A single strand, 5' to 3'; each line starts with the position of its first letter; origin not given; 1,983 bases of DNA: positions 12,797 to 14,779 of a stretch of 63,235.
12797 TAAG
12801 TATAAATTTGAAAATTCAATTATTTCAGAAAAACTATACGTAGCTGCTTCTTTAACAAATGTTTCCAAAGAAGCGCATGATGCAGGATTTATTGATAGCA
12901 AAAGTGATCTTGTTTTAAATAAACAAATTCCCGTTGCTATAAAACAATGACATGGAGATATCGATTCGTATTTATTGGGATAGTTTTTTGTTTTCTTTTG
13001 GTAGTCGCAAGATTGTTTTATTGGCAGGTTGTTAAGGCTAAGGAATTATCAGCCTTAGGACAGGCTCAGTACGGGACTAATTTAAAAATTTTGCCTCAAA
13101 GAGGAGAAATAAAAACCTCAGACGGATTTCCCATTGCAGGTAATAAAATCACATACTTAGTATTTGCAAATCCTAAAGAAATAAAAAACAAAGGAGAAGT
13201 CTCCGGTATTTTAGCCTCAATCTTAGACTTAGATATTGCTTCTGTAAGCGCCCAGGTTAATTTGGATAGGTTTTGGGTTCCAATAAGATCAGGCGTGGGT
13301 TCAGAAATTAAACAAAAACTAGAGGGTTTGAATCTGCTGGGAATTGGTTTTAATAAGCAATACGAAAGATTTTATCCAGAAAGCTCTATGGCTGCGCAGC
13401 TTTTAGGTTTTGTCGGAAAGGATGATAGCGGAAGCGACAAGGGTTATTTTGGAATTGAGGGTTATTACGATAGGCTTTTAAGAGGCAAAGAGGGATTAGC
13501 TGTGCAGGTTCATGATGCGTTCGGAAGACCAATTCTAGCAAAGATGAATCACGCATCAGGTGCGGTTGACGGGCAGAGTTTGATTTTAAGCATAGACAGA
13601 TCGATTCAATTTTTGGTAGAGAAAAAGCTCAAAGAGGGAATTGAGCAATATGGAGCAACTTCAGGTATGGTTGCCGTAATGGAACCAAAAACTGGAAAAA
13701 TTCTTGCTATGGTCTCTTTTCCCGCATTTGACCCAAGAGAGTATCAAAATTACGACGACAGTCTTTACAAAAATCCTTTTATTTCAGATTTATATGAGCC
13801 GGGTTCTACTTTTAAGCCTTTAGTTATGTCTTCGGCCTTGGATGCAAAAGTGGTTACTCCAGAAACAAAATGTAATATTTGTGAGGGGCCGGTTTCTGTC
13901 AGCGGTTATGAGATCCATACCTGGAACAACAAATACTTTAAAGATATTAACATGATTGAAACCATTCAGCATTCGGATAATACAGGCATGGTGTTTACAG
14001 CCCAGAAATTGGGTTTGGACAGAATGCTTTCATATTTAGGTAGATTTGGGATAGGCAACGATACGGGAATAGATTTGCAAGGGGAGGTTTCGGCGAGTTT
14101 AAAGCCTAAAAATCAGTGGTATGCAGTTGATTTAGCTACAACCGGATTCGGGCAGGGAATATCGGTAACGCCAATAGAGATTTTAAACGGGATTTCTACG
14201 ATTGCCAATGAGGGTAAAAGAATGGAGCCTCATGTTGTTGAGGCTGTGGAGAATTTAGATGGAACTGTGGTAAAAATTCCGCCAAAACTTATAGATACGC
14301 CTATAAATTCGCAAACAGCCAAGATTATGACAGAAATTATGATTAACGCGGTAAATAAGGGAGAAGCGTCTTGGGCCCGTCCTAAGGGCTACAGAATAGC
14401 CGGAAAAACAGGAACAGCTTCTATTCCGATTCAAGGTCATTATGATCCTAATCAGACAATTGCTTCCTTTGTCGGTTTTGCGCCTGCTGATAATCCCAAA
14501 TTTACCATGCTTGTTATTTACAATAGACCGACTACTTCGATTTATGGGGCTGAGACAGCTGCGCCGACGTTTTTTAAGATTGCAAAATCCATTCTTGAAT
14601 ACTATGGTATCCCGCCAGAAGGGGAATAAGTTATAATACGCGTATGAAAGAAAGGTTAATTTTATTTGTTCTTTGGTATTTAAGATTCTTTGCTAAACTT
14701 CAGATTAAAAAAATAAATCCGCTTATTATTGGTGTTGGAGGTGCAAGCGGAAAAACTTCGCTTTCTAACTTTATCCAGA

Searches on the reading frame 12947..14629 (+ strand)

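Call 71: search_protein_families(library=pfam, proteins=[window:12947-14629:+], max_evalue=0.001)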
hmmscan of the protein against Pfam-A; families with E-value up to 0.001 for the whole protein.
window:12947-14629:+ (560 aa): 2 families
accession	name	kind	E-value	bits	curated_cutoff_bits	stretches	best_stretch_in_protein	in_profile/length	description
PF00905.27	Transpeptidase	-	2.8e-74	250.5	22.1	1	240-545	1-297/299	Penicillin binding protein transpeptidase domain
PF03717.20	PBP_dimer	-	3.9e-15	57.2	24.4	1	48-196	2-176/180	Penicillin-binding Protein dimerisation domain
